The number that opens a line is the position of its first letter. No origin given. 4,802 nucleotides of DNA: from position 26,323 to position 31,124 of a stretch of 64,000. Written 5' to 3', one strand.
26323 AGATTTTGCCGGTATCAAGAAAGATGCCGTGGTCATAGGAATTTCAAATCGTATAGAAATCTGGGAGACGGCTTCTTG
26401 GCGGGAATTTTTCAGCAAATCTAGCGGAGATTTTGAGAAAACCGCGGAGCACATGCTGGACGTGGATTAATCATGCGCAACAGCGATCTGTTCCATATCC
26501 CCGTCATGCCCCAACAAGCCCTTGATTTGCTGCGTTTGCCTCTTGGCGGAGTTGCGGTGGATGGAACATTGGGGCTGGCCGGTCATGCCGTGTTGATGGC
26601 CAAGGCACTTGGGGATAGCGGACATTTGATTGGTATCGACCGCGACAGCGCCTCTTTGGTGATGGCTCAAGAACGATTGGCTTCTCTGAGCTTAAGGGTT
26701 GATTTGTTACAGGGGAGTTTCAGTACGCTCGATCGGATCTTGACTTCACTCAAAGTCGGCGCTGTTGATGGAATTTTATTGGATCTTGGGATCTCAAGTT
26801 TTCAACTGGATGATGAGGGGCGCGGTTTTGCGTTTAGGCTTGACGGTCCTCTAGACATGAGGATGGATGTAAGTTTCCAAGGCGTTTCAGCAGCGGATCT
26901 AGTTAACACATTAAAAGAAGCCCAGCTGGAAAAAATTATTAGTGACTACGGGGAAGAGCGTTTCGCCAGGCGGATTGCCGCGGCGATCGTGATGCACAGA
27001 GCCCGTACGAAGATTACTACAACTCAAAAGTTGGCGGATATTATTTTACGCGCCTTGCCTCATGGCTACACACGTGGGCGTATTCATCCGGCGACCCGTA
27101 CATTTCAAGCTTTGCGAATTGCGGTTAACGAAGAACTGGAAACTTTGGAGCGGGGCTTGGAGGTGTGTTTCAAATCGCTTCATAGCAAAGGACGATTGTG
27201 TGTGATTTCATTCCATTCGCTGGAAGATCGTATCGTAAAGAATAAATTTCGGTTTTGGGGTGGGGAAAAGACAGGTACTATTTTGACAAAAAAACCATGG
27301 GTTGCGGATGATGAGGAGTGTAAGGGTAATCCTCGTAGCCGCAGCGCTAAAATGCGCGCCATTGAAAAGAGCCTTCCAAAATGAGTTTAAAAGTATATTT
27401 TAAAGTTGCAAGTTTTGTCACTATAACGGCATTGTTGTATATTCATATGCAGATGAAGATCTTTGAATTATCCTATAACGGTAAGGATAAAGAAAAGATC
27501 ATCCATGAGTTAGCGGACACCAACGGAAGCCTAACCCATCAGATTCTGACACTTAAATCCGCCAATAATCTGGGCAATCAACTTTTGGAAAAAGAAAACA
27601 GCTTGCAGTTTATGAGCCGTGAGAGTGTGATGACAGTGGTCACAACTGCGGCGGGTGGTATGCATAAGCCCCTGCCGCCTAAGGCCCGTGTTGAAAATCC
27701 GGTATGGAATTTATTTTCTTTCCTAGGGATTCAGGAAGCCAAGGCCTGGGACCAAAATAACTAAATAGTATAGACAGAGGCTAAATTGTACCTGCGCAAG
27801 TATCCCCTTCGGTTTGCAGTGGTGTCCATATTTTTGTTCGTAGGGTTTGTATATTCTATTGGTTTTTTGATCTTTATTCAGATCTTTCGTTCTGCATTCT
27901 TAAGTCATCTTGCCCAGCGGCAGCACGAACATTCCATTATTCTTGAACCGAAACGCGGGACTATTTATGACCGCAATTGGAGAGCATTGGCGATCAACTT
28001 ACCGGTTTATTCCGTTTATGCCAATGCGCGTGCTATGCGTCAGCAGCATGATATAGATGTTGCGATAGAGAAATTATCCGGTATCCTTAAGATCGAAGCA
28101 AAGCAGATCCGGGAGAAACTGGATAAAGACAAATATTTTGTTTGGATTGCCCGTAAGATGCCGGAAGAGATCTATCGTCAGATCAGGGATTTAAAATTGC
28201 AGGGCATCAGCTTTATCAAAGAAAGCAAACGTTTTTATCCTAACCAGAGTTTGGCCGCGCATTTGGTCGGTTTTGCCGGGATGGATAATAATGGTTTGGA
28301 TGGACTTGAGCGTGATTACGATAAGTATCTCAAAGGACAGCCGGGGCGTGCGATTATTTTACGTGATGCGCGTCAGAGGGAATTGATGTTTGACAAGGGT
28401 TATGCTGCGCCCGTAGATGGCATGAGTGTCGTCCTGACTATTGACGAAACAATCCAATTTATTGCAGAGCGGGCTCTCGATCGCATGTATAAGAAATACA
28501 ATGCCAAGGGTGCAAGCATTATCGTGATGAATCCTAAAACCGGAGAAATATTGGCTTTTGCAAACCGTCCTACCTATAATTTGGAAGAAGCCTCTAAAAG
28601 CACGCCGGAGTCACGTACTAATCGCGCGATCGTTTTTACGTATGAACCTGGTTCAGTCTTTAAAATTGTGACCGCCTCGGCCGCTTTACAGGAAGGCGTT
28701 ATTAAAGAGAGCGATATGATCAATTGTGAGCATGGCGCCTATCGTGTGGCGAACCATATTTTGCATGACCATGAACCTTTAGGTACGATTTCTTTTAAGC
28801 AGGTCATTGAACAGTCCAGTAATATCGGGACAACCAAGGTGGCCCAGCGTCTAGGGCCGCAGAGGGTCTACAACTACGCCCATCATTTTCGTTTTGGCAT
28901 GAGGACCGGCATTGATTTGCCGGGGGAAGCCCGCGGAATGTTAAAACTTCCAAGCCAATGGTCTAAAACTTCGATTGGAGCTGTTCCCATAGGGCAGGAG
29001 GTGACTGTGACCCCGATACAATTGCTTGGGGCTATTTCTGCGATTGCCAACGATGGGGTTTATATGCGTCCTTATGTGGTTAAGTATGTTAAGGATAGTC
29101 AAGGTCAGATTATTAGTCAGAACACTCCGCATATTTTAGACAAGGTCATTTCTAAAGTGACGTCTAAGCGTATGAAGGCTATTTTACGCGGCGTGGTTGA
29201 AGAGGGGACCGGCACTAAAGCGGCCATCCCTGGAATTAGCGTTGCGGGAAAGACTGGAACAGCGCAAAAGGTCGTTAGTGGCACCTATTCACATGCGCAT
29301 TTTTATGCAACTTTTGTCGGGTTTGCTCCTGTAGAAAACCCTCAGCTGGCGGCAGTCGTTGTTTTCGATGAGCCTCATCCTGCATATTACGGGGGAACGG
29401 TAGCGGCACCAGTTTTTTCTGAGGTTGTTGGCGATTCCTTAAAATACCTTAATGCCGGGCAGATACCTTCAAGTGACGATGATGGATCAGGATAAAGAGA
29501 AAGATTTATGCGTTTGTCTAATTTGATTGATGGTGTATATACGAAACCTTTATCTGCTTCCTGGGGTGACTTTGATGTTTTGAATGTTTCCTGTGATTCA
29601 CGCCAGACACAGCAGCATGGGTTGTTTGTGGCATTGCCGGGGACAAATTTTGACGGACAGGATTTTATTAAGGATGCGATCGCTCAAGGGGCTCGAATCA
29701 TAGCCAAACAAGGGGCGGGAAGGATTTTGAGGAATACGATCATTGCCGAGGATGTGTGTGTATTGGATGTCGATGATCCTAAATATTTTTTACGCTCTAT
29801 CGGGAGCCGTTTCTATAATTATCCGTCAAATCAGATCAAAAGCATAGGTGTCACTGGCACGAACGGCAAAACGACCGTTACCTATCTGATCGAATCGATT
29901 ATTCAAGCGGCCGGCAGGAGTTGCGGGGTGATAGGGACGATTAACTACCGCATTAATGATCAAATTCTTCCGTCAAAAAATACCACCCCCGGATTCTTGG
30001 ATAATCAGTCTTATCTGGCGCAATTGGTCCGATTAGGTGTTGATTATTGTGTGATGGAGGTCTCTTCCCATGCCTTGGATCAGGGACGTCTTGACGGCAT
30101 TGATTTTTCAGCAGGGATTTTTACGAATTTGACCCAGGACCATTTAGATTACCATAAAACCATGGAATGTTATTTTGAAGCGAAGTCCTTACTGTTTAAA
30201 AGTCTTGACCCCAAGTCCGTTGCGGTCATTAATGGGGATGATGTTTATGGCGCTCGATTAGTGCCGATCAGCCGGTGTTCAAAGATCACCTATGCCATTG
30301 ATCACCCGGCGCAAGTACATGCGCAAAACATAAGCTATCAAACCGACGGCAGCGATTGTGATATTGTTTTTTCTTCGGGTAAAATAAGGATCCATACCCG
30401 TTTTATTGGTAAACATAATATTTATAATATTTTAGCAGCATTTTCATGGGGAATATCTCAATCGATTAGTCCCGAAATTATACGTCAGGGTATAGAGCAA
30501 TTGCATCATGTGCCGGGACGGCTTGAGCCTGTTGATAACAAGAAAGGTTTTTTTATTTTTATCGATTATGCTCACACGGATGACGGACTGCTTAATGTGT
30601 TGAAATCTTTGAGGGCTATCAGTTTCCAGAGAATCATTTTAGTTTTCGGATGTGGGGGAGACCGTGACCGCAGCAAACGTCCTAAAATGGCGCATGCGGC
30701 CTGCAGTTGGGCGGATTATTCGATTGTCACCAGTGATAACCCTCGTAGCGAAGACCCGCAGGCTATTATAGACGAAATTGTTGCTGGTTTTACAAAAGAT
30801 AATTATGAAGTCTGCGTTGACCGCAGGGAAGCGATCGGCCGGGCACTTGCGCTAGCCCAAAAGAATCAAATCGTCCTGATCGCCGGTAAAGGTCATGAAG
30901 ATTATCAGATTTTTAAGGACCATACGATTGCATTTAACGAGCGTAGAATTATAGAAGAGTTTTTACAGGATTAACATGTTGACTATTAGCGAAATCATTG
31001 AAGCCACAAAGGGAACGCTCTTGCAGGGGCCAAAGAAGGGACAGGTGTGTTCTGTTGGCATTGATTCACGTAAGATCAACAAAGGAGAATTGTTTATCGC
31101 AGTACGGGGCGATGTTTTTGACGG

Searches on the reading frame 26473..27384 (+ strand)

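Call 11: search_protein_families(library=pfam, proteins=[window:26473-27384:+], max_evalue=0.001)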
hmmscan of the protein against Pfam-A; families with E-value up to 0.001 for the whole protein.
window:26473-27384:+ (303 aa): 1 family
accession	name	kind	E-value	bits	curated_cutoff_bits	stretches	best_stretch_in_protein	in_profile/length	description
PF01795.25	Methyltransf_5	-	1.2e-100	337.4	27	1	6-299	2-308/309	MraW methylase family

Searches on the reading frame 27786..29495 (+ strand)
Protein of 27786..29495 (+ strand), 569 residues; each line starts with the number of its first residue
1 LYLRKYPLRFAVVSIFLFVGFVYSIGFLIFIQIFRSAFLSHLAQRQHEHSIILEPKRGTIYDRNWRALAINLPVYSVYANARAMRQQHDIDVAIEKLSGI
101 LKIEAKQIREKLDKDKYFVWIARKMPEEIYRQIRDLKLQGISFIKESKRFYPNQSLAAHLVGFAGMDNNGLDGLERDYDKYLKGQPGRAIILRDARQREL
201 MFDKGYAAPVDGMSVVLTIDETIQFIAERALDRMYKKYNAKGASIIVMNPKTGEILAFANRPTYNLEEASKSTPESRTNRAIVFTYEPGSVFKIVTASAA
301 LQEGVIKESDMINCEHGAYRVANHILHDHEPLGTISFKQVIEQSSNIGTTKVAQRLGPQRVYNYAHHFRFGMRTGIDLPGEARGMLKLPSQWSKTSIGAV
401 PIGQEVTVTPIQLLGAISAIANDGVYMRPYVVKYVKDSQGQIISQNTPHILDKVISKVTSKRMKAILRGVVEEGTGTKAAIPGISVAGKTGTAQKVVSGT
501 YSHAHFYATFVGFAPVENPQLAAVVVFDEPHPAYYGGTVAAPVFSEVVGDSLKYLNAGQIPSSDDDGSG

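Call 11: search_protein_families(library=pfam, proteins=[window:27786-29495:+], max_evalue=0.001)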
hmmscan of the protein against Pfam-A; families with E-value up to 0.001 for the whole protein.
window:27786-29495:+ (569 aa): 3 families
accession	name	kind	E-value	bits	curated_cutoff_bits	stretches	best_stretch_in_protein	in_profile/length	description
PF00905.27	Transpeptidase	-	1.6e-81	274.2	22.1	1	244-547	2-297/299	Penicillin binding protein transpeptidase domain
PF03717.20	PBP_dimer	-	1.8e-24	87.6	24.4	1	54-199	3-175/180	Penicillin-binding Protein dimerisation domain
PF21922.1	PBP_dimer_2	-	5.6e-05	23.8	27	1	148-190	24-65/83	Penicillin binding protein A dimerisation domain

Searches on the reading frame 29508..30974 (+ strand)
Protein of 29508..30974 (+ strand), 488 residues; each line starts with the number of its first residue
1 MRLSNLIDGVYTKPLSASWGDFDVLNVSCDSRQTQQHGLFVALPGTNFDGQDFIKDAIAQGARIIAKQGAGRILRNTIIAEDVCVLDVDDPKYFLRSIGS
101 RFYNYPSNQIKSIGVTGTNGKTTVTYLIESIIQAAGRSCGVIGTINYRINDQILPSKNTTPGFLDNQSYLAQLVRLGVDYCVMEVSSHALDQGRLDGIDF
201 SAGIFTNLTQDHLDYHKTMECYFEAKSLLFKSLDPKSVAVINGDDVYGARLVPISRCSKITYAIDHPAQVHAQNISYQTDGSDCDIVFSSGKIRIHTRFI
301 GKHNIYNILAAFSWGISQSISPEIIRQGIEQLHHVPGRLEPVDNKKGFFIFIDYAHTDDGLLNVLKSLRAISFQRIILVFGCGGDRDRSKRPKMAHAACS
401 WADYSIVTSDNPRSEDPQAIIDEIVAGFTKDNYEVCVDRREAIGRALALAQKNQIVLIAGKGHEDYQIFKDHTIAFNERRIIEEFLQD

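Call 11: search_protein_families(library=pfam, proteins=[window:29508-30974:+], max_evalue=0.001)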
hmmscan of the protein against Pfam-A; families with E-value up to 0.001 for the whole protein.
window:29508-30974:+ (488 aa): 3 families
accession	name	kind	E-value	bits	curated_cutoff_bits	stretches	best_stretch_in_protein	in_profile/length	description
PF08245.18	Mur_ligase_M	-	3.3e-59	200.7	24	1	115-312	1-197/200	Mur ligase middle domain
PF02875.26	Mur_ligase_C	-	7.7e-32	111.2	28.4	1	337-462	1-127/127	Mur ligase, glutamate ligase domain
PF01225.30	Mur_ligase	-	5.4e-09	36.7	21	1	26-102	4-94/95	Mur ligase family, catalytic domain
